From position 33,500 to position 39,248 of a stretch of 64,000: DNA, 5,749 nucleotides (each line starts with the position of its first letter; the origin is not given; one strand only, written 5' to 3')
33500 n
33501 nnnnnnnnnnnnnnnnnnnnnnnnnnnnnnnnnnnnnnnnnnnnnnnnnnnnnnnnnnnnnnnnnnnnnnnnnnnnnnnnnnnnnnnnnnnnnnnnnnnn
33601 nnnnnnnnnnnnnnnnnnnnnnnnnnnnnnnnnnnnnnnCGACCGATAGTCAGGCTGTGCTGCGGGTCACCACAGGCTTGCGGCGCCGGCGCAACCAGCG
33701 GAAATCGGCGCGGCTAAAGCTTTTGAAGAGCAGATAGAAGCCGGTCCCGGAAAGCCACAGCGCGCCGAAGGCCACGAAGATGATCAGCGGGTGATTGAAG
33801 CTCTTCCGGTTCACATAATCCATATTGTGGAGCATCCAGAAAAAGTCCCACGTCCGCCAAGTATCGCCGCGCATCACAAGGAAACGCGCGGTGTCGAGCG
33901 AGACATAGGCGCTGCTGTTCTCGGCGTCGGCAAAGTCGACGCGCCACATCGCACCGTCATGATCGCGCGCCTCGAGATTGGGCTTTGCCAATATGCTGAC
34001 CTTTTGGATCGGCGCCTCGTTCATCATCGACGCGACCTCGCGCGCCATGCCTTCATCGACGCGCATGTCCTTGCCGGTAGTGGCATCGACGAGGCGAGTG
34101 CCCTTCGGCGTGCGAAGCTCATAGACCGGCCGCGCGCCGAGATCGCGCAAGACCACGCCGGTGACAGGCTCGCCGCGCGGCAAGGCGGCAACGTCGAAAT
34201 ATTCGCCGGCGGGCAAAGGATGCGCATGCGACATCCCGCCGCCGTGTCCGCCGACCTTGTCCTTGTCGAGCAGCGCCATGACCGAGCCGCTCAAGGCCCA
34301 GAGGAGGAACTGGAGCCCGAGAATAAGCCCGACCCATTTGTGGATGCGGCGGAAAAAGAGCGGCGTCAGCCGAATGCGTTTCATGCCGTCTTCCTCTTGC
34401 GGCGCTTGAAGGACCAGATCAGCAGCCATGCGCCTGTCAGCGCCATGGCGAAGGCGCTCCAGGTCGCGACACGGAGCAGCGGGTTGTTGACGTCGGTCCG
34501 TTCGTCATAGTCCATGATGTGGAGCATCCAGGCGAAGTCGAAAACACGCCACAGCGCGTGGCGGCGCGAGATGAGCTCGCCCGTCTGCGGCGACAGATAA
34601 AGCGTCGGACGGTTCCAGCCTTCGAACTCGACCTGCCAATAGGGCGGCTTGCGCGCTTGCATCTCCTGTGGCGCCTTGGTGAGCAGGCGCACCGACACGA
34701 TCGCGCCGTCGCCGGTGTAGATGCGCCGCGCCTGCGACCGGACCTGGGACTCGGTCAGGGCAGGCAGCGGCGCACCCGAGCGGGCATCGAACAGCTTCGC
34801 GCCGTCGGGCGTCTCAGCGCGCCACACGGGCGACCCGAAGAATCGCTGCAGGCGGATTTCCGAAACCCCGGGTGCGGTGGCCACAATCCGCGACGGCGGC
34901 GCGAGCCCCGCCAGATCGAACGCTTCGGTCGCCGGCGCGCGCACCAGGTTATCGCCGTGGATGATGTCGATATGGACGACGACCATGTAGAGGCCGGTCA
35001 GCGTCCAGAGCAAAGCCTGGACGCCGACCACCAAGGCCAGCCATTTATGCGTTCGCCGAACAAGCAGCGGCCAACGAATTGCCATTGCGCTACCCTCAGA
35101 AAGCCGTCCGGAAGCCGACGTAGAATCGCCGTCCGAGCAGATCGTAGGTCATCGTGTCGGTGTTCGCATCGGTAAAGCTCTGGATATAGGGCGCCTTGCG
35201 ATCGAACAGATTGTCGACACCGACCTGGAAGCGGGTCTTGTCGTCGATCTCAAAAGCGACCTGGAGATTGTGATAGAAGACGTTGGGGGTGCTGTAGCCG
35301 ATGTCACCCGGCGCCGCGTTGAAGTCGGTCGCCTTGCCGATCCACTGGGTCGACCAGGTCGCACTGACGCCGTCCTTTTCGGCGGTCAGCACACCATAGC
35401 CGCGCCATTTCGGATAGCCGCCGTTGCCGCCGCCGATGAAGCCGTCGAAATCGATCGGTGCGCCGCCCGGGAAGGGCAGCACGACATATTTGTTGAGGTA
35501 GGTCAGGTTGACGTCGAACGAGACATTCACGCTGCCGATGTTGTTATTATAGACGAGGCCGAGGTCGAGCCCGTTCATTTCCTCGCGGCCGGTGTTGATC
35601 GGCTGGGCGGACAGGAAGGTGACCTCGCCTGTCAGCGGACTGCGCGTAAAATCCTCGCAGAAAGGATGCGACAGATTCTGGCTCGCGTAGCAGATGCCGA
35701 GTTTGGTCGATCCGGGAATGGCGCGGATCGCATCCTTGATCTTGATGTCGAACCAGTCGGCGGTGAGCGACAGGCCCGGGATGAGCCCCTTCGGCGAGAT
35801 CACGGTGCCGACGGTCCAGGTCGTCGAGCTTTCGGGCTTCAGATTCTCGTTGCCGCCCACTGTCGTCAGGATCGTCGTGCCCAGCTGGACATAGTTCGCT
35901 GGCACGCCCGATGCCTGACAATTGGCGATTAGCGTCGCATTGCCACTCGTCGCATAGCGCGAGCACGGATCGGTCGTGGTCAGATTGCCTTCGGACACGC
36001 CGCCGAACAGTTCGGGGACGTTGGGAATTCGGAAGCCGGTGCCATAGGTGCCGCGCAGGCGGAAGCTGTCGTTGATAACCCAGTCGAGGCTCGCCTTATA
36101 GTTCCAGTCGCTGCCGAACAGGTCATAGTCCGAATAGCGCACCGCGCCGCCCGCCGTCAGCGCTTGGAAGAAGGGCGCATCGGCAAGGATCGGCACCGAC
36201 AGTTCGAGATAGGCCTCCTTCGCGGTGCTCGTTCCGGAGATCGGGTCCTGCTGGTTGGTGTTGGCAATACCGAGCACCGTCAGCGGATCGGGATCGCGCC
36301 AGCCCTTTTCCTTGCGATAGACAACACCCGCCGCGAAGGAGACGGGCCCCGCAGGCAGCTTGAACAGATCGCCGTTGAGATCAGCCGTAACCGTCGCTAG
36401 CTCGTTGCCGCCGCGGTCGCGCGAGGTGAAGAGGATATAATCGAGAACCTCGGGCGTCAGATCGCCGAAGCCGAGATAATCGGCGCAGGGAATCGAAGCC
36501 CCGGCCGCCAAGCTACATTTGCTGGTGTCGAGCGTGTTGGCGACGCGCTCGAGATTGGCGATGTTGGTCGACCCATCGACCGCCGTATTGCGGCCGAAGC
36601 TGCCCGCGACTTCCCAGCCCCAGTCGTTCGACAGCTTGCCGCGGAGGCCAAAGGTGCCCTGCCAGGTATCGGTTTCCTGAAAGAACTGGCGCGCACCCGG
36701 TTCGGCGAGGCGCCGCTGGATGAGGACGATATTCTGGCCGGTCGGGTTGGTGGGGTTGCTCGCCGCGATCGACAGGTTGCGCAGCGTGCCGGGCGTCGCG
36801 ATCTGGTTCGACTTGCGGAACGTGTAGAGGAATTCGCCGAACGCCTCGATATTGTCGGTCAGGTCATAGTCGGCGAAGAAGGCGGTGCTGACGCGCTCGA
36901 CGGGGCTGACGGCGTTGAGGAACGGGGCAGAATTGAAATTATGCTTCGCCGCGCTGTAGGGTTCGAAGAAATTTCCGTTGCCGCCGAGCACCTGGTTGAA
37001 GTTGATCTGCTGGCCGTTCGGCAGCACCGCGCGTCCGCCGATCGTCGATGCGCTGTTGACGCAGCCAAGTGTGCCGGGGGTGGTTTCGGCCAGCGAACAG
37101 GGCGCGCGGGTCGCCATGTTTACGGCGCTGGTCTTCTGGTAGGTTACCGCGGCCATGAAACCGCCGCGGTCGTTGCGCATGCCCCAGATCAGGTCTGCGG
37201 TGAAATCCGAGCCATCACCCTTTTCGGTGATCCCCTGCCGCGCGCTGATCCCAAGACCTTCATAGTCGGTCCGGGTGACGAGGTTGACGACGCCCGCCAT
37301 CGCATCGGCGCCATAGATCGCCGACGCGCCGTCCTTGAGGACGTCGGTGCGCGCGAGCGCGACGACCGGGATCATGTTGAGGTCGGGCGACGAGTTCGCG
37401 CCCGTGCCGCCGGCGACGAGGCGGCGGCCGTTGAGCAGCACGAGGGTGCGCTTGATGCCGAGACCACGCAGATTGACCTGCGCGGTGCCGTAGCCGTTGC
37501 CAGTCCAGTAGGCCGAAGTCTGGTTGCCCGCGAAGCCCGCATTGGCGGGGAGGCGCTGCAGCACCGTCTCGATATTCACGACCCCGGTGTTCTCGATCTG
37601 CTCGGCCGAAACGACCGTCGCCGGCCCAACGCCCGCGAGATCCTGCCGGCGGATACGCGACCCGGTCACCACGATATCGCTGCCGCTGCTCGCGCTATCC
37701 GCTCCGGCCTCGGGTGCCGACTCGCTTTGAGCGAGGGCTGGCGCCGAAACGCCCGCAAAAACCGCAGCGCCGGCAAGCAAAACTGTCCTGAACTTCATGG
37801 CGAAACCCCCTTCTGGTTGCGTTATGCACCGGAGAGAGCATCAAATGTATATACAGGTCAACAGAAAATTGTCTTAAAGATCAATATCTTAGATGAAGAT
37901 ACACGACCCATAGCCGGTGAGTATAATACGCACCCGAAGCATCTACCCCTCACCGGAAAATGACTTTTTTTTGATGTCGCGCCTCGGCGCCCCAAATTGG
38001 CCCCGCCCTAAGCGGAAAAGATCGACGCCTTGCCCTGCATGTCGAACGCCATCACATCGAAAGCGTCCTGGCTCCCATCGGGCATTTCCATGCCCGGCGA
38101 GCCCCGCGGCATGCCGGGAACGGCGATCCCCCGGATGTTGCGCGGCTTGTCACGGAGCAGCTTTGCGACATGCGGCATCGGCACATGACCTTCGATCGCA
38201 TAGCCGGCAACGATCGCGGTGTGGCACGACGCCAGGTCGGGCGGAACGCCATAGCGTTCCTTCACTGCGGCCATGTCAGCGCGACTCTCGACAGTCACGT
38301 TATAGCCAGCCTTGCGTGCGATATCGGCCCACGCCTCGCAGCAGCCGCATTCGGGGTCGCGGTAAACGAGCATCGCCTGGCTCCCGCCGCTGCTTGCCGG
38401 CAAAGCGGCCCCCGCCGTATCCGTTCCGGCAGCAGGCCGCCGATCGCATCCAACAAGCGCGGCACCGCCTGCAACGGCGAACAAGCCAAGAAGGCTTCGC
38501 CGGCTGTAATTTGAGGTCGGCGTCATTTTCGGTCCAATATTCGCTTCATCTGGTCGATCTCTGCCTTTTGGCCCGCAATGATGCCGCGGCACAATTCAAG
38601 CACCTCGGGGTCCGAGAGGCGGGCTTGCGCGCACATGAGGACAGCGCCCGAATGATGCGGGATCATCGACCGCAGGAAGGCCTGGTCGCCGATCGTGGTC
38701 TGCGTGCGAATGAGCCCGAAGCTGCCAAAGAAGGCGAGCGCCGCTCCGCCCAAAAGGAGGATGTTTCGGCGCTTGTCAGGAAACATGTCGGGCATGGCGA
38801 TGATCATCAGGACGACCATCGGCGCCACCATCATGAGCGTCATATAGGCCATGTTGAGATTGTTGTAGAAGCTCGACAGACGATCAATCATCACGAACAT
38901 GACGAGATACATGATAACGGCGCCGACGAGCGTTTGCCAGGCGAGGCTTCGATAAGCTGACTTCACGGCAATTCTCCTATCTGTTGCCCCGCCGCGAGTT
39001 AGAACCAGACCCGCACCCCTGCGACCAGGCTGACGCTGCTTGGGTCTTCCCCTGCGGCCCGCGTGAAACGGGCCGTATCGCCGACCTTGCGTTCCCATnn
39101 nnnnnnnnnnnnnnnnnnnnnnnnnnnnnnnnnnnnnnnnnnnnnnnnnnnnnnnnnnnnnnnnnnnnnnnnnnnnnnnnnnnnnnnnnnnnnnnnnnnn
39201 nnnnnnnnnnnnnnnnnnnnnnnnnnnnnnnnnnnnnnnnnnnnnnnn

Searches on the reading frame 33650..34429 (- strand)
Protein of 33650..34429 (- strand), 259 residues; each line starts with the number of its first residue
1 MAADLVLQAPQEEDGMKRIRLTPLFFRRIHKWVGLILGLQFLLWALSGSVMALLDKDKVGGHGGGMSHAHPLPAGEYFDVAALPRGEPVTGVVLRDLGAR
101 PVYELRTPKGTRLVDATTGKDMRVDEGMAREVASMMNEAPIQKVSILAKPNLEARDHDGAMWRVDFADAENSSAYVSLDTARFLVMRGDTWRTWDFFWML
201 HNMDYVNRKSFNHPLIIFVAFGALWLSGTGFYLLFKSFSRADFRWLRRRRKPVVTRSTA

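Call 38: search_protein_families(library=pfam, proteins=[window:33650-34429:-], max_evalue=0.00001)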
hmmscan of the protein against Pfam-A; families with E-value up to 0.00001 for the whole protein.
window:33650-34429:- (259 aa): 1 family
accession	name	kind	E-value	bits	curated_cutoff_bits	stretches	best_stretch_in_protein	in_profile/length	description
PF03929.21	PepSY_TM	-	1.2e-06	29.1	28.8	0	27-251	1-173/295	PepSY-associated TM region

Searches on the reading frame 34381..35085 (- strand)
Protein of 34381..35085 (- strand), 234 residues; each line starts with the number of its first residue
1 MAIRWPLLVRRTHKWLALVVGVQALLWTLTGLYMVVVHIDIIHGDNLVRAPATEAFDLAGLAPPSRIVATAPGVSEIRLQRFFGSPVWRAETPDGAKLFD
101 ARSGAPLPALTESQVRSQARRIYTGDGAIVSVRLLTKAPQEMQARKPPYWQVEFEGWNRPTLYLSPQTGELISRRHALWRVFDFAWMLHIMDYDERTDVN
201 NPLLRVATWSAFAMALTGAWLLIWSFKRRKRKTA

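Call 38: search_protein_families(library=pfam, proteins=[window:34381-35085:-], max_evalue=0.00001)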
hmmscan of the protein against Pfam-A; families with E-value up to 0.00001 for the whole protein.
window:34381-35085:- (234 aa): 1 family
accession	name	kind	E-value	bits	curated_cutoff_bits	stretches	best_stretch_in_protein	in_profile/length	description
PF03929.21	PepSY_TM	-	2.1e-07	31.5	28.8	1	11-229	2-163/295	PepSY-associated TM region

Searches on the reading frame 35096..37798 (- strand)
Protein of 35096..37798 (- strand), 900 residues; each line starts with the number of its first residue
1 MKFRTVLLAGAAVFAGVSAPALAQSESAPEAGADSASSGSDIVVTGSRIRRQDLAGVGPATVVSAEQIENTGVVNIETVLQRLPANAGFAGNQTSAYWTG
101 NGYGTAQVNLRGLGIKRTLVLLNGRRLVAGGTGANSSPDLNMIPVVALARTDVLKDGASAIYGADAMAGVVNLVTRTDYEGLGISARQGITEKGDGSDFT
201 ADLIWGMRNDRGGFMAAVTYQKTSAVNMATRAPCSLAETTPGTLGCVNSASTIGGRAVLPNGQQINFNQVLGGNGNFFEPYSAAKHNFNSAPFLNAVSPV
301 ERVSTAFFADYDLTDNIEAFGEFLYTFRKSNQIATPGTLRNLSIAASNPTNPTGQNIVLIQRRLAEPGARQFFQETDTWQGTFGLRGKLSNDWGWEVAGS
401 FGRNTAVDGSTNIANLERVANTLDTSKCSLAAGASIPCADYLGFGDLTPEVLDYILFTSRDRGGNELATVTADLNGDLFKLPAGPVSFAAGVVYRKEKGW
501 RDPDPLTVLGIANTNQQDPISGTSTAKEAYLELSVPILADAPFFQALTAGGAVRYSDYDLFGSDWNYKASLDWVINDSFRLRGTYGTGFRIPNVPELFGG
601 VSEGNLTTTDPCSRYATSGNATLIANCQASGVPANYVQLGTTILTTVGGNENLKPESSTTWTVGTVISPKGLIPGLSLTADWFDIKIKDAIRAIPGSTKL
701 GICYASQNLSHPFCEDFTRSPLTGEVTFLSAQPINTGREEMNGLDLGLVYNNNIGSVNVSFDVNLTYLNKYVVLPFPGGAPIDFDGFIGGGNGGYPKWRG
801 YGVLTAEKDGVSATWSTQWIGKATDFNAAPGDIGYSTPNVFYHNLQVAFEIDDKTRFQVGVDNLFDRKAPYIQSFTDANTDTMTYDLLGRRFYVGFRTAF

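Call 38: search_protein_families(library=pfam, proteins=[window:35096-37798:-], max_evalue=0.00001)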
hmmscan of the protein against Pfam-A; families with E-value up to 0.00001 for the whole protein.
window:35096-37798:- (900 aa): 2 families
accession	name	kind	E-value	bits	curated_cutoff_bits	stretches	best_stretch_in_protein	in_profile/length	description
PF00593.30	TonB_dep_Rec_b-barrel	-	1.6e-35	124.3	27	1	331-864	6-436/436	TonB dependent receptor-like, beta-barrel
PF07715.20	Plug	-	5.7e-19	69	23.9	1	58-170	7-107/107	TonB-dependent Receptor Plug Domain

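Call 43: search_protein_families(library=ncbifam, proteins=[window:35096-37798:-], max_evalue=0.00001)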
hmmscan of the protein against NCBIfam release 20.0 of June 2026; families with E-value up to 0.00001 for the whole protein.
window:35096-37798:- (900 aa): 17 families
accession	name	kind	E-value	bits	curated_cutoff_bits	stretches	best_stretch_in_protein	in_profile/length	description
NF007926.1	PRK10641.1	equivalog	1.9e-25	89.5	836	1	35-190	23-168/617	TonB-dependent vitamin B12 receptor BtuB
TIGR01779.1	TonB-B12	equivalog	5e-21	74.9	599.7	1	33-194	22-174/614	TonB-dependent vitamin B12 receptor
TIGR01785.1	TonB-hemin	subfamily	6.3e-20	71.2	316.85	2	41-228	3-184/677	TonB-dependent heme/hemoglobin receptor family protein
TIGR01782.1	TonB-Xanth-Caul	subfamily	2.1e-18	66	310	1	62-454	29-368/868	TonB-dependent receptor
TIGR01786.1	TonB-hemlactrns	subfamily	6e-18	64.5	323.75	1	562-700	435-533/719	TonB-dependent hemoglobin/transferrin/lactoferrin family receptor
NF007478.2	PRK10064.1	equivalog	5.2e-17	61.3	745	1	16-177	11-159/663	catecholate siderophore receptor CirA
NF010048.1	PRK13524.1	subfamily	5.6e-16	58.2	493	1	23-179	24-179/744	FepA family TonB-dependent siderophore receptor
NF010038.0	PRK13513.1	equivalog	6.5e-16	58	942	1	29-181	25-170/659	ligand-gated channel protein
NF010010.0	PRK13483.1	equivalog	2.9e-15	55.3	927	1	24-179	16-166/660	ligand-gated channel protein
TIGR01783.1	TonB-siderophor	subfamily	3.4e-15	55.7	223.5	1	61-176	7-108/649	TonB-dependent siderophore receptor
NF010051.0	PRK13528.1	subfamily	1.2e-13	50.2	583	1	30-178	27-174/727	FepA family TonB-dependent siderophore receptor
NF010012.0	PRK13486.1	equivalog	3.1e-13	49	924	1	103-182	81-164/696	TonB-dependent receptor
NF010011.0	PRK13484.1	equivalog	4.7e-13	48.3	1197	1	37-177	28-160/682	IreA family TonB-dependent siderophore receptor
NF050067.1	TonBEntbctnRecCfrA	equivalog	9.8e-13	47.3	1200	1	103-178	82-160/698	TonB-dependent ferric enterobactin receptor CfrA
TIGR04056.1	OMP_RagA_SusC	subfamily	1.4e-08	33.6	368.25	0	41-175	80-203/981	SusC/RagA family TonB-linked outer membrane protein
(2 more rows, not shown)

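Call 76: search_solved_structures(query=window:35096-37798:-, max_evalue=0.00001)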
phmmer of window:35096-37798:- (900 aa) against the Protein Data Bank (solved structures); distinct sequences matched with E-value up to 0.00001: 18.
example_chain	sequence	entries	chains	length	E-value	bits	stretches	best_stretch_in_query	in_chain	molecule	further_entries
1nqf_A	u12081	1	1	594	3.2e-18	68.4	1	38-190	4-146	Vitamin B12 receptor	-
3rgm_A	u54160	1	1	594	3.7e-18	68.2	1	38-190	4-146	Vitamin B12 transporter BtuB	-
1nqe_A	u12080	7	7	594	5.1e-18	67.7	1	38-190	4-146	Vitamin B12 receptor | Vitamin B12 transporter btuB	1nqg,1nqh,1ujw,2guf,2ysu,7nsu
2gsk_A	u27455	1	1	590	1.1e-17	66.7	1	42-190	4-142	Vitamin B12 transporter btuB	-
3rgn_A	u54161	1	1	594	1.1e-17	66.6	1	38-190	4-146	Vitamin B12 transporter BtuB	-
3m8b_A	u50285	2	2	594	1.2e-17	66.5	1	39-190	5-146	Vitamin B12 transporter btuB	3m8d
2hdf_A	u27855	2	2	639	5.5e-16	61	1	38-177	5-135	Colicin I receptor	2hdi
9nn6_A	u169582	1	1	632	2.3e-15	59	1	43-177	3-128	Colicin I receptor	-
5fr8_A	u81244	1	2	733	4.4e-12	48.1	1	51-177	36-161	TONB-DEPENDENT SIDEROPHORE RECEPTOR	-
5fp2_A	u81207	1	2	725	1.1e-09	40.2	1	34-182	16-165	FERRIC ENTEROBACTIN RECEPTOR PIRA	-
6i2j_A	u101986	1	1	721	1.3e-07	33.3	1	56-177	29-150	Ferric enterobactin receptor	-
6q5e_A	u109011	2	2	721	1.3e-07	33.3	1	56-177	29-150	Ferric enterobactin receptor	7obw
5out_A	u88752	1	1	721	1.3e-07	33.3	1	56-177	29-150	Ferric enterobactin receptor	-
6r1f_A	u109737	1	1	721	1.4e-07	33.3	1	56-177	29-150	Ferric enterobactin receptor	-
5m9b_A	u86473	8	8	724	1.6e-07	33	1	55-176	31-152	Ferric enterobactin receptor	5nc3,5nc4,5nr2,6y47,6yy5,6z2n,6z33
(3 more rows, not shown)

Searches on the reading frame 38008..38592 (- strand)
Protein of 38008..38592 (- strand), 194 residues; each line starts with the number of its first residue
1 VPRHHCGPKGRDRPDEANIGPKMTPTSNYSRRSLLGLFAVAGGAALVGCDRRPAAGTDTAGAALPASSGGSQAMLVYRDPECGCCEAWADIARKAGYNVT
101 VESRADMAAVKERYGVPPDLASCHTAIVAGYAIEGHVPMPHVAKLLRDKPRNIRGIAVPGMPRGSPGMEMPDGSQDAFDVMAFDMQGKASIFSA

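Call 87: search_protein_families(library=pfam, proteins=[window:38008-38592:-], max_evalue=0.001)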
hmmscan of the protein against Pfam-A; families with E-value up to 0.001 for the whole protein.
window:38008-38592:- (194 aa): 1 family
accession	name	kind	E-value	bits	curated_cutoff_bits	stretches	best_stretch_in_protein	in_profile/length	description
PF04214.18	DUF411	-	1.9e-24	85.6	27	1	120-168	1-48/48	Protein of unknown function, DUF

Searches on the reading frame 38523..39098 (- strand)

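Call 38: search_protein_families(library=pfam, proteins=[window:38523-39098:-], max_evalue=0.00001)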
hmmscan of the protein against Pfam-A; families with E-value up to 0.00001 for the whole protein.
window:38523-39098:- (191 aa): 1 family
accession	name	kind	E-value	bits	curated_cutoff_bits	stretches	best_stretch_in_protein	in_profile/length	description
PF03713.19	DUF305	-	3.6e-12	47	27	1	138-188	99-151/151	Domain of unknown function (DUF305)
